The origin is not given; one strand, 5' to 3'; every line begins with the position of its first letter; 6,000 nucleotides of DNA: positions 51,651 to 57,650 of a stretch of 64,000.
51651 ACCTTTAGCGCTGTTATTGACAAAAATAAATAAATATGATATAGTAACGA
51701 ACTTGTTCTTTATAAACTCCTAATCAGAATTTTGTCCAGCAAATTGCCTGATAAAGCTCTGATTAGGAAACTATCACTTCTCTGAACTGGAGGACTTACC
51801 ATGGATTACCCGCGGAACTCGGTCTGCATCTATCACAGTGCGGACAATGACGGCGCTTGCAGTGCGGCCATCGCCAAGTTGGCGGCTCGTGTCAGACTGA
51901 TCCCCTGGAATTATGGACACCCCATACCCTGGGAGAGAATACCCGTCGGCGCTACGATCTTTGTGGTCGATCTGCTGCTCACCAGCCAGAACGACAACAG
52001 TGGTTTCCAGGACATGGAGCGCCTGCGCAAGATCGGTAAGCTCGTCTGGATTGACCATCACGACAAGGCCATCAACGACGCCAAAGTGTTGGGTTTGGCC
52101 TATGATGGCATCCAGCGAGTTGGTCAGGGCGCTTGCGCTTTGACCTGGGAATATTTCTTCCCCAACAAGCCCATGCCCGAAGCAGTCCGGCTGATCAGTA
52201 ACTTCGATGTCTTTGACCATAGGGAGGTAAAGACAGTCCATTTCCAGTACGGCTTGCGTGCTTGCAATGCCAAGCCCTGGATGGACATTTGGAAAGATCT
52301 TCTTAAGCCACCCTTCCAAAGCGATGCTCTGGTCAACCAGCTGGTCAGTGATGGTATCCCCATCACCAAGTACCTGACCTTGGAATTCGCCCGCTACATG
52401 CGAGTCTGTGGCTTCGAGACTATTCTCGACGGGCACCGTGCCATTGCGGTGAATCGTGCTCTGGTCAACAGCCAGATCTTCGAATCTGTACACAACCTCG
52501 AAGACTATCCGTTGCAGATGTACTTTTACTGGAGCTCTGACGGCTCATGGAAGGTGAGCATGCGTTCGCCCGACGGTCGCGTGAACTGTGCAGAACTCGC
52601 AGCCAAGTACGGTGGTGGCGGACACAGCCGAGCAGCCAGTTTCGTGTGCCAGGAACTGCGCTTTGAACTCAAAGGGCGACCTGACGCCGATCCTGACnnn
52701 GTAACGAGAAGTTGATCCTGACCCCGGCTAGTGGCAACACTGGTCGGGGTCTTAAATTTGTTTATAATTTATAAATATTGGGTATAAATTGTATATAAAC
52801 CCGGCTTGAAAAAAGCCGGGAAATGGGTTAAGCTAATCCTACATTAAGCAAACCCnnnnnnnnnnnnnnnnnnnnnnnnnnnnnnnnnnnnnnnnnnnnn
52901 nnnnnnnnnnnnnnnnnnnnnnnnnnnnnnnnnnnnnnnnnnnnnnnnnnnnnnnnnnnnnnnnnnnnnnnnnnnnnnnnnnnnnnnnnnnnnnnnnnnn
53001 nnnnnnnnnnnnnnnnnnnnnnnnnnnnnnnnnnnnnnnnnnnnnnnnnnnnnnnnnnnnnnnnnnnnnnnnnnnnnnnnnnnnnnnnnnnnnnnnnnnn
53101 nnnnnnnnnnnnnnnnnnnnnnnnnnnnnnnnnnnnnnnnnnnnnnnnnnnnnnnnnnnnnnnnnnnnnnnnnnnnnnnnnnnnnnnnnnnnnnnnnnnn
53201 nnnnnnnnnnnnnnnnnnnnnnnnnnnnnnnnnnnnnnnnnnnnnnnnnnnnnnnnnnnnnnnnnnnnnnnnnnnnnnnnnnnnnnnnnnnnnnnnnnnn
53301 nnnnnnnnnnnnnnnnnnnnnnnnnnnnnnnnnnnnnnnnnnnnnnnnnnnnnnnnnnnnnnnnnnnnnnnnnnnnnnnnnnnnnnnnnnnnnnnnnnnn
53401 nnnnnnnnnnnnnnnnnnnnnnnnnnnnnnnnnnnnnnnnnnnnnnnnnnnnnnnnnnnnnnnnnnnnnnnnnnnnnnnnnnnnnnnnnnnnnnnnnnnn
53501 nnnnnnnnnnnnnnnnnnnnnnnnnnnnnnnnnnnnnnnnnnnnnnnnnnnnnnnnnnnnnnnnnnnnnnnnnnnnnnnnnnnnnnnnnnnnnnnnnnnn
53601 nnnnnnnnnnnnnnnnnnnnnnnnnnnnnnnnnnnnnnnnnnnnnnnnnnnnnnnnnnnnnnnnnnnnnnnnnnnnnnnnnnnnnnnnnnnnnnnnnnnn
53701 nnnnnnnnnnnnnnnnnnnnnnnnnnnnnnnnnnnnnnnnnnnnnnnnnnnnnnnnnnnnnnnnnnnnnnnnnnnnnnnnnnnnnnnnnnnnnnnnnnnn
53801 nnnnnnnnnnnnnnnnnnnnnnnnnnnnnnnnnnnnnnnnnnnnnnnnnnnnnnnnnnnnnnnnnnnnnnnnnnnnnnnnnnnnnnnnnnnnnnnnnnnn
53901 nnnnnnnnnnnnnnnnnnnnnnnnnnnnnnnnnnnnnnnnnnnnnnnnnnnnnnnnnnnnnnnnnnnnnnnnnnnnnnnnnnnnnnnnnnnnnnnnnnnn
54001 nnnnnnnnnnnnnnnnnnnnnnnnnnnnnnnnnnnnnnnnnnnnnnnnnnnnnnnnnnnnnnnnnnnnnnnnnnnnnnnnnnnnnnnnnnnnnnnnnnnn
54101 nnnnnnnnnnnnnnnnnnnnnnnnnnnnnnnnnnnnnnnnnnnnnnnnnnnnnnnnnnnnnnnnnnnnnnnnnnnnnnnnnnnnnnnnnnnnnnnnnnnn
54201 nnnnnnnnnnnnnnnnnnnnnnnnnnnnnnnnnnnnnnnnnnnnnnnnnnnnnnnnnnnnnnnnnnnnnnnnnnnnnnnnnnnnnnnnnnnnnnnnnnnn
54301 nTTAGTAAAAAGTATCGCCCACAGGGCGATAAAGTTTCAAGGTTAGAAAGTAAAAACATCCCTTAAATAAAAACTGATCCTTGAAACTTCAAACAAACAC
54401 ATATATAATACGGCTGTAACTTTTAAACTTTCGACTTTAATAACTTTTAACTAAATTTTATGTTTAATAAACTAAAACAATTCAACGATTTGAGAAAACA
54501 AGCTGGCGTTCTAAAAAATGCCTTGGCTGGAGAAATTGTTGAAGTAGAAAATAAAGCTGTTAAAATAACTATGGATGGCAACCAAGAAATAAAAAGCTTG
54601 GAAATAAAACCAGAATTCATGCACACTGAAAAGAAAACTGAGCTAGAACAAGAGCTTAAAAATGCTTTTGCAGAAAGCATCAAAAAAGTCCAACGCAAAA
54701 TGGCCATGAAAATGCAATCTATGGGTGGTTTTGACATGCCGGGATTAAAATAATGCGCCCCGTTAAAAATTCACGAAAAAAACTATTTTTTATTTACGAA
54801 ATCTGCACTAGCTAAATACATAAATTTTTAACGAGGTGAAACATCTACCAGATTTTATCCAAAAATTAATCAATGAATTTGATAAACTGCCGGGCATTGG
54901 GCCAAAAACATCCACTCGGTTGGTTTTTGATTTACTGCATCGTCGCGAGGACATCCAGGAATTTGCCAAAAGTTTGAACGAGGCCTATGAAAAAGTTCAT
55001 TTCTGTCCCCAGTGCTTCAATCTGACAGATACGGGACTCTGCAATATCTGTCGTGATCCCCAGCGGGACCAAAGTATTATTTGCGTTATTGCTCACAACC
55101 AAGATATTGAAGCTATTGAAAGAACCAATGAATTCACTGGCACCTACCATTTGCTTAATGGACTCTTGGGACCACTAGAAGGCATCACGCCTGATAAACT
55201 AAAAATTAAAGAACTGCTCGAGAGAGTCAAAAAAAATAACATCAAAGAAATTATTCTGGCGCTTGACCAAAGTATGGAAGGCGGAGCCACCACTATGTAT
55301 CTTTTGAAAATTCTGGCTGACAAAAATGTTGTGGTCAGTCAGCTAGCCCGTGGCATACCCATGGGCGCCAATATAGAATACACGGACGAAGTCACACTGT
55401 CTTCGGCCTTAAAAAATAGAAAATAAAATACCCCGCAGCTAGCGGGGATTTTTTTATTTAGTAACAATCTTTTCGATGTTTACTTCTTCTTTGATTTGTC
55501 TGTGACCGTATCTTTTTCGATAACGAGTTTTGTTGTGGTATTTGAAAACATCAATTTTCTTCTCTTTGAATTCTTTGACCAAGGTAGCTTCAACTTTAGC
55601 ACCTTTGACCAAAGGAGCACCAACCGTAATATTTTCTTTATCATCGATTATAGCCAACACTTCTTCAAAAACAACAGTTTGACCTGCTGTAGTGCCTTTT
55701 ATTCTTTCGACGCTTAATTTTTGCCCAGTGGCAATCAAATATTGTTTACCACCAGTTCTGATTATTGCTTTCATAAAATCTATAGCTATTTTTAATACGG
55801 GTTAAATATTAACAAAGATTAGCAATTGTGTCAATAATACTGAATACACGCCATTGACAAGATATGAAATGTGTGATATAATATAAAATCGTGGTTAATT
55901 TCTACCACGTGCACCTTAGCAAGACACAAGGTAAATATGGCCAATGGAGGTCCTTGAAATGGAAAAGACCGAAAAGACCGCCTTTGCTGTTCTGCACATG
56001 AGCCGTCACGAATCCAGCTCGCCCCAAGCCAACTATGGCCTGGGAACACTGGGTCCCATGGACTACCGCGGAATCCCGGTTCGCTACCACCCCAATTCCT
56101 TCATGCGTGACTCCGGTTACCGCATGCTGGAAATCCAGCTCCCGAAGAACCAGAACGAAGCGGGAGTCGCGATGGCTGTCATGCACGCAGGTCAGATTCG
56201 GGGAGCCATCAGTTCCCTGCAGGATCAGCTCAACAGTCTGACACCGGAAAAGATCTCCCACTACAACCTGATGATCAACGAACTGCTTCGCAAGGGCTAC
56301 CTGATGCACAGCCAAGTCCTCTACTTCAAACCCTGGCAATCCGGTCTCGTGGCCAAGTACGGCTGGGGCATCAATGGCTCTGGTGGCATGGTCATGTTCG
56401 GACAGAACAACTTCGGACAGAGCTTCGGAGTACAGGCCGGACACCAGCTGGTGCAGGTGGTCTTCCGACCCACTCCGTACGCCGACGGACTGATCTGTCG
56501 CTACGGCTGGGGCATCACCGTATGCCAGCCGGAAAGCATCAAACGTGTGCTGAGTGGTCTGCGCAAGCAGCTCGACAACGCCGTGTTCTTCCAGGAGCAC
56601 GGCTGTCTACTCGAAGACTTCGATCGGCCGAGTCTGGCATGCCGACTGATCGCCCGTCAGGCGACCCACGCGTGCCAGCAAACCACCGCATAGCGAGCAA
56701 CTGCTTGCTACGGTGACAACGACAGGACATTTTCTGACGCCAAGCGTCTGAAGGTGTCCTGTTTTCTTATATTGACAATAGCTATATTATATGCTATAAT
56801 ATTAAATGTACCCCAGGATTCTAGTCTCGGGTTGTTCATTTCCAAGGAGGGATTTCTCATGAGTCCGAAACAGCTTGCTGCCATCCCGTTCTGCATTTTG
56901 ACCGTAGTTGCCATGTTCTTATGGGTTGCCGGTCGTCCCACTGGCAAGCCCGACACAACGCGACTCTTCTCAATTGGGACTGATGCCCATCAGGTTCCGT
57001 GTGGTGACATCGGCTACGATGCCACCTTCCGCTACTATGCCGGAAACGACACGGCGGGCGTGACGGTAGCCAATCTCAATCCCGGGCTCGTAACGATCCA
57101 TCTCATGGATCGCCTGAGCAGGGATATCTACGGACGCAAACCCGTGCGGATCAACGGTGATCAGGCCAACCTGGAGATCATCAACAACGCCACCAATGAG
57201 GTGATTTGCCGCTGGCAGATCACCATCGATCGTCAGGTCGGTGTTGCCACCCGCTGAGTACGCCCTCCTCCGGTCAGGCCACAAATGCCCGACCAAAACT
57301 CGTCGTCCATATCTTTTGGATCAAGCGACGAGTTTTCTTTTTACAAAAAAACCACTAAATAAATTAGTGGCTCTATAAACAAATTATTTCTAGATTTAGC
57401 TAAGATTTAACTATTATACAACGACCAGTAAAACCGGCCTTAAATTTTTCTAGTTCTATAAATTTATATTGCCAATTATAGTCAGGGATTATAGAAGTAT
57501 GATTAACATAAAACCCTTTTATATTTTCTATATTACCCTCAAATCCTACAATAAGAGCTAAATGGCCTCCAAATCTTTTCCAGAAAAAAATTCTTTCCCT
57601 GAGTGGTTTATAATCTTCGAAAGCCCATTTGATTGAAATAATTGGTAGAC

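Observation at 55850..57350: GC-rich cassette F: two tandem genes, each with perfect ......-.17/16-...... promoter, GGAGG SD and own terminator; first encodes a YGWGI-repeat protein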

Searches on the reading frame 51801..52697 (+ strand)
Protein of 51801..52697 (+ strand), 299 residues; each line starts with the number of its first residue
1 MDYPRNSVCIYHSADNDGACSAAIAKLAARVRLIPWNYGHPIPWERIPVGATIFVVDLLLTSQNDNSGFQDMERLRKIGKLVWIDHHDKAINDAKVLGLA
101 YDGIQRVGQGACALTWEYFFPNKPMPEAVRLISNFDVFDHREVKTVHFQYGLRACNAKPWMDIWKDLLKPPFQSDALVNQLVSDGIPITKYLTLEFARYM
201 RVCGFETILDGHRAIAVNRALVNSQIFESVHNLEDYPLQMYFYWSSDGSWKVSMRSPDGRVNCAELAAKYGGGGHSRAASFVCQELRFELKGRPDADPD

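Call 33: search_protein_families(library=pfam, proteins=[window:51801-52697:+], max_evalue=1)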
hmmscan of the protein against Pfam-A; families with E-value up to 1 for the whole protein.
window:51801-52697:+ (299 aa): 3 families
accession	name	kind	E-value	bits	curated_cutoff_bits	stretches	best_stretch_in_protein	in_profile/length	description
PF02272.25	DHHA1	-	8.5e-06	26.6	25.9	1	226-284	21-84/102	DHHA1 domain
PF01368.27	DHH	-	7.5e-05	23.4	28.1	1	8-90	2-76/125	DHH family, N-terminal domain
PF21043.3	Rv3651-like_C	-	0.21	11.8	31.1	1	207-278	6-74/118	Rv3651-like, C-terminal domain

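Call 78: search_protein_families(library=padloc, proteins=[window:51801-52697:+], max_evalue=1)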
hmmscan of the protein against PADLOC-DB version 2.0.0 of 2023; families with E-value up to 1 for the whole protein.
window:51801-52697:+ (299 aa): 0 families

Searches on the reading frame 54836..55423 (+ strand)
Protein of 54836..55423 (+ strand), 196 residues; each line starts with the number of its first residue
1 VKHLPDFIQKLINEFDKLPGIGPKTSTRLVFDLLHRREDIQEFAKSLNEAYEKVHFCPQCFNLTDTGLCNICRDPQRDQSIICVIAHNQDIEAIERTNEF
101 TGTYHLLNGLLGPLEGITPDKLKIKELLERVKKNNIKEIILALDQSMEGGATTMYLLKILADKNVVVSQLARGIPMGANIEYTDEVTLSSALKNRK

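Call 65: find_related_loci(query=A5, collection=genome_contigs, flank=7000)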
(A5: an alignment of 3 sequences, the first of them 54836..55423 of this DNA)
Query A5 (196 aa) in genome_contigs; peptide patterns used: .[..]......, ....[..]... (x = any residue, [..] = any of these).
78 stretches matched a pattern; 14 encode a relative of the query (tblastn E <= 1e-3); 14 distinct loci.
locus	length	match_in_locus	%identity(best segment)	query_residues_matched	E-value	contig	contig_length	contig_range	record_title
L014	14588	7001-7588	99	1-196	1e-131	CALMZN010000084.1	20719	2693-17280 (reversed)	MAG TPA_asm: uncultured bacterium isolate SRR5468112_bin.23_CONCOCT_v1.1_MAG genome assembly, contig: ERZ781236.433, who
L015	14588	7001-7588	98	1-196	4e-131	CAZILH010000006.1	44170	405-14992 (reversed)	MAG TPA_asm: uncultured Gammaproteobacteria bacterium isolate SRP220891_co1_37 genome assembly, contig: NODE_1627_length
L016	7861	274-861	92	1-196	2e-122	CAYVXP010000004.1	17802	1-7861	MAG TPA_asm: uncultured Gammaproteobacteria bacterium isolate SRP272421_co2_156 genome assembly, contig: NODE_9580_lengt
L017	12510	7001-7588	88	1-196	2e-119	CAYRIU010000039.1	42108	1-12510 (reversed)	MAG TPA_asm: uncultured Gammaproteobacteria bacterium isolate SRP135725_co2_189 genome assembly, contig: k141_4004494, w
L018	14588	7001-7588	74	1-196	3e-104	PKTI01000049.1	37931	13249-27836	MAG: Candidatus Parcubacteria bacterium isolate BM519 sc_642, whole genome shotgun sequence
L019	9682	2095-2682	74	1-196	6e-104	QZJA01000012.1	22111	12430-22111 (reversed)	MAG: Candidatus Parcubacteria bacterium isolate SURF_51 contig-100_3539_length_22183_read_count_2439721, whole genome sh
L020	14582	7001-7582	73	1-194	3e-101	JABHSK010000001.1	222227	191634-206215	MAG: Candidatus Parcubacteria bacterium isolate SI039_bin36 k141_2370119, whole genome shotgun sequence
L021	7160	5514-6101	73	1-196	9e-101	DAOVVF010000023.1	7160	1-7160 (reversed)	MAG TPA_asm: Candidatus Parcubacteria bacterium isolate CSMAG_1698 CSMAG_1698_k141_5386059_length_7160_cov_6.0000, whole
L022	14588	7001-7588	72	1-196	2e-100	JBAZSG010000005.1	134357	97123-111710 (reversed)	MAG: Patescibacteria group bacterium isolate SO_2017_GW1_168 NODE_939_length_134357_cov_2.466848_OW334_2017, whole genom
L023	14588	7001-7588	74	1-196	2e-104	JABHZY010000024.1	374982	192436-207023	MAG: Candidatus Komeilibacteria bacterium isolate SI047_bin95 k141_1450149, whole genome shotgun sequence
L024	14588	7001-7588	72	1-196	2e-99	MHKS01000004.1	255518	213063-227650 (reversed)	MAG: Candidatus Komeilibacteria bacterium RIFOXYD1_FULL_37_29 rifoxyd1_full_scaffold_3, whole genome shotgun sequence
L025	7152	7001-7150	76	1-50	5e-22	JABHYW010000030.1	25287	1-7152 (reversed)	MAG: Candidatus Komeilibacteria bacterium isolate SI047_bin69 k141_711722, whole genome shotgun sequence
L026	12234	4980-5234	27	7-92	1e-5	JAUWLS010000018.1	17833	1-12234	MAG: Candidatus Shapirobacteria bacterium isolate CSMAG_2378 CSMAG_2378_k141_1639896_length_17833_cov_10.5833, whole gen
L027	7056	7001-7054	89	1-18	2e-5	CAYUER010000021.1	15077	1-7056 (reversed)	MAG TPA_asm: uncultured Gammaproteobacteria bacterium isolate SRP342105_co2_115 genome assembly, contig: NODE_4154_lengt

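Call 115: search_protein_families(library=pfam, proteins=[L017:8111-8482:+, L023:8236-8676:+, L014:8290-8667:+, L020:8660-9127:+], max_evalue=1)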
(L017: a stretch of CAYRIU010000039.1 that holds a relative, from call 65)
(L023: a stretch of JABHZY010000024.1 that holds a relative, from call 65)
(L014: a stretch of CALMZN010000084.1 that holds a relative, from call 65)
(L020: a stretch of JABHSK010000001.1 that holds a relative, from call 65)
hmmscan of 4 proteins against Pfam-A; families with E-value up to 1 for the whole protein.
L017:8111-8482:+ (124 aa): 0 families

L023:8236-8676:+ (147 aa): 1 family
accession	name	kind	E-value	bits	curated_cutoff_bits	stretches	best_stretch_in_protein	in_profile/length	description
PF24561.1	TRAPPC8_C_arth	-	0.11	13.2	27.8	1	77-122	81-126/196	TRAPPC8, C-terminal, arthropods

L014:8290-8667:+ (126 aa): 2 families
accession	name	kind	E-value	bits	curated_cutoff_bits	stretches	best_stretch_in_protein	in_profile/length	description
PF22959.3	Ig_NUP210_15th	-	0.073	13.1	27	1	59-90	61-92/102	NUP210 Ig-like domain 15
PF13629.12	T2SS-T3SS_pil_N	-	0.12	12.5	23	0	66-88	38-60/72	Pilus formation protein N terminal region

L020:8660-9127:+ (156 aa): 0 families

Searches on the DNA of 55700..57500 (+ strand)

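Call 35: search_rna_families(source=window, start=55700, end=57500, threshold=evalue, max_evalue=10)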
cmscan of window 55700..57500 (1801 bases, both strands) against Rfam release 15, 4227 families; matches with E-value up to 10: 2.
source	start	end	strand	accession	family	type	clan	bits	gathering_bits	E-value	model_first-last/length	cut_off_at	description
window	57316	57392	-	RF01634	ceN44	Gene; snRNA; snoRNA; CD-box;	-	15.9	70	7.7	1-74/74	no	Caenorhabditis snoRNA ceN44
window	56797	56878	+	RF01880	Xist_exon1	Gene; lncRNA;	-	14.3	50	0.71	1-85/85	no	X-chromosome inactivation gene exon 1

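Call 111: search_rna_families(sources=[L013, L007, L009], threshold=gathering)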
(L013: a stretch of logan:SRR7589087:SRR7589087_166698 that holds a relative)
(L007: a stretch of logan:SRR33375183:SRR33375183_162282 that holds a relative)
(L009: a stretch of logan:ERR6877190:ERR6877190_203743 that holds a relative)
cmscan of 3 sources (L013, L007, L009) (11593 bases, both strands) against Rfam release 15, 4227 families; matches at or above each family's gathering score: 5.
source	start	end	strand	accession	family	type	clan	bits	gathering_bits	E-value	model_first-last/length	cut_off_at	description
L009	2240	2313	-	RF00005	tRNA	Gene; tRNA;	CL00001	70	29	5.8e-14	1-71/71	no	tRNA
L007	3266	3337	-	RF00005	tRNA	Gene; tRNA;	CL00001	63.1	29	4.6e-12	1-71/71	no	tRNA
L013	1056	1160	+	RF00162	SAM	Cis-reg; riboswitch;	CL00012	59.9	44.4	4e-12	1-108/108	no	SAM riboswitch aptamer (S box leader)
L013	2714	2778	-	RF00005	tRNA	Gene; tRNA;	CL00001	47.6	29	8.3e-08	8-71/71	5'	tRNA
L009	2318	2370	-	RF00005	tRNA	Gene; tRNA;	CL00001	36.6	29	8.6e-05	19-71/71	5'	tRNA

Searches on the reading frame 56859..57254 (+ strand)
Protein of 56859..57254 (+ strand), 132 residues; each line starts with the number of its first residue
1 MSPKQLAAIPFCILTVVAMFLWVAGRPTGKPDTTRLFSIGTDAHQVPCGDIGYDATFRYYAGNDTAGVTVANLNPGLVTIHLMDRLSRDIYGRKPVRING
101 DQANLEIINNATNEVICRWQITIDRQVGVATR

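Call 10: search_protein_families(library=pfam, proteins=[window:56859-57254:+], max_evalue=10)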
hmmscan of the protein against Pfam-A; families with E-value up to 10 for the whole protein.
window:56859-57254:+ (132 aa): 0 families

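Call 11: search_protein_families(library=phrogs, proteins=[window:56859-57254:+], max_evalue=10)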
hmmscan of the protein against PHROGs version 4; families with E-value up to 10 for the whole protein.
window:56859-57254:+ (132 aa): 0 families

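Call 12: search_protein_families(library=ncbifam, proteins=[window:56859-57254:+], max_evalue=10)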
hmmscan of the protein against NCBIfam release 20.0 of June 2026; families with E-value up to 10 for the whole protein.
window:56859-57254:+ (132 aa): 1 family
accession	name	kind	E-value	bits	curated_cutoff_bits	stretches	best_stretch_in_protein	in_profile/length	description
NF049951.1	HglthnlMButDhIsoH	equivalog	0.1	12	350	1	65-110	164-204/226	1-hydroxy-2-glutathionyl-2-methyl-3-butene dehydrogenase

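Call 19: find_encoding_contigs(protein=window:56859-57254:+, flank=10000)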
Protein window:56859-57254:+ (132 aa): 3 contigs read that carry it; 2 places shown.
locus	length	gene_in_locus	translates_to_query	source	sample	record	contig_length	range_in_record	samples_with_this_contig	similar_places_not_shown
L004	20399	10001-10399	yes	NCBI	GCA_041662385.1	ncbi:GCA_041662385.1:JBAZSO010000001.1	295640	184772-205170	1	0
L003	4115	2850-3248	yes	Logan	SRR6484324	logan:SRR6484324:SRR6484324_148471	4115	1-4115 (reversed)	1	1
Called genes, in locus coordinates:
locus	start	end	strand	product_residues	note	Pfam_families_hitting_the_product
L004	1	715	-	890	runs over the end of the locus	PF00690:Cation_ATPase_N, PF00122:E1-E2_ATPase, PF00702:Hydrolase, PF13246:Cation_ATPase, PF12710:HAD (weak), PF08282:Hydrolase_3 (weak), PF00689:Cation_ATPase_C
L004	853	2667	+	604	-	PF03485:Arg_tRNA_synt_N, PF00750:tRNA-synt_1d, PF05746:DALR_1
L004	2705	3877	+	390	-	PF00278:Orn_DAP_Arg_deC, PF02784:Orn_Arg_deC_N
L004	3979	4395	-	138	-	-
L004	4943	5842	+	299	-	PF02272:DHHA1 (weak)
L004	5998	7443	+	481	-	PF00772:DnaB, PF03796:DnaB_C, PF13481:AAA_25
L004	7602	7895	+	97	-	PF02575:YbaB_DNA_bd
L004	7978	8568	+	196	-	PF21176:RecR_HhH, PF02132:RecR_ZnF, PF13662:Toprim_4, PF01751:Toprim (weak), PF21175:RecR_C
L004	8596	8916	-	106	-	PF00829:Ribosomal_L21p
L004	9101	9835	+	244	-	-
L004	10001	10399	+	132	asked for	-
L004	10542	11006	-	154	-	-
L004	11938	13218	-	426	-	PF08245:Mur_ligase_M, PF02875:Mur_ligase_C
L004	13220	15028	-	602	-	PF03717:PBP_dimer, PF00905:Transpeptidase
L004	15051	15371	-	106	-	-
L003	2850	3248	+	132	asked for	-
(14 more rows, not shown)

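Call 21: find_homologous_proteins(query=window:56859-57254:+, max_evalue=0.01)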
Query window:56859-57254:+ (132 aa): 2 proteins with E <= 0.01 among 5 candidates.
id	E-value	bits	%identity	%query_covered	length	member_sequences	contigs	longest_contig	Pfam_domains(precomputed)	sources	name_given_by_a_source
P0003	3.4e-84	298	100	100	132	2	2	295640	-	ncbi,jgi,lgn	ncbi:MAG: hypothetical protein WCV69_01005 [Patescibacteria group bacterium]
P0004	6.8e-63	229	79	100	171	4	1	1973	-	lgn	-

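Call 23: find_encoding_contigs(protein=P0004, flank=10000)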
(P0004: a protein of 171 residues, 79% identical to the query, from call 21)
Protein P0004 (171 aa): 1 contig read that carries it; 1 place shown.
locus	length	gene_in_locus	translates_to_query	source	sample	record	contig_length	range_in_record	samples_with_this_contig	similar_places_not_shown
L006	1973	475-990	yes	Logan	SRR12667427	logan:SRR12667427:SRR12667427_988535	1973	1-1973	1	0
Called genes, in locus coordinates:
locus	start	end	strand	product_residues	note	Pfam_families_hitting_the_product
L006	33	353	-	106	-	PF00829:Ribosomal_L21p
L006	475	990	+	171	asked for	-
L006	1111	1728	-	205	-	-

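Call 44: predict_structure(alignment_id=A3)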
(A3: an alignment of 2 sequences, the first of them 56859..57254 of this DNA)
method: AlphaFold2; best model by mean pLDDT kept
length: 132 residues; sequences in the alignment: 2
mean_pLDDT: 45.7   pTM: 0.34
mean pLDDT of the five models: 45.7, 42.7, 42.1, 41.2, 41.2
residues with pLDDT >= 90: 0; 70-90: 13; 50-70: 34; < 50: 85
segments of 3 or more residues with pLDDT < 50: 27-56, 59-102, 122-132
pLDDT, mean of each block of 10 residues (from residue 1): 61 79 56 31 39 46 37 33 31 33 56 60 35 30
secondary structure, 60 per line:
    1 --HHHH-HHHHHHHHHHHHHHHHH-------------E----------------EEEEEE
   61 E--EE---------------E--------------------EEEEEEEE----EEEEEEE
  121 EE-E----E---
elements in order: H3-6 H8-24 E55-61 E102-109 E114-122

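Call 69: find_related_loci(query=window:56859-57254:+, collection=viral_contigs, flank=5000)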
Query window:56859-57254:+ (132 aa) in viral_contigs; peptide patterns used: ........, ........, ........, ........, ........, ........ (x = any residue, [..] = any of these).
5 stretches matched a pattern, but none encodes a relative of the query by tblastn (E <= 1e-3).

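Call 78: search_protein_families(library=padloc, proteins=[window:56859-57254:+], max_evalue=1)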
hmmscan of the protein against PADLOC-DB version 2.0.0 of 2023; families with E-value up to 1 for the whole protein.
window:56859-57254:+ (132 aa): 0 families
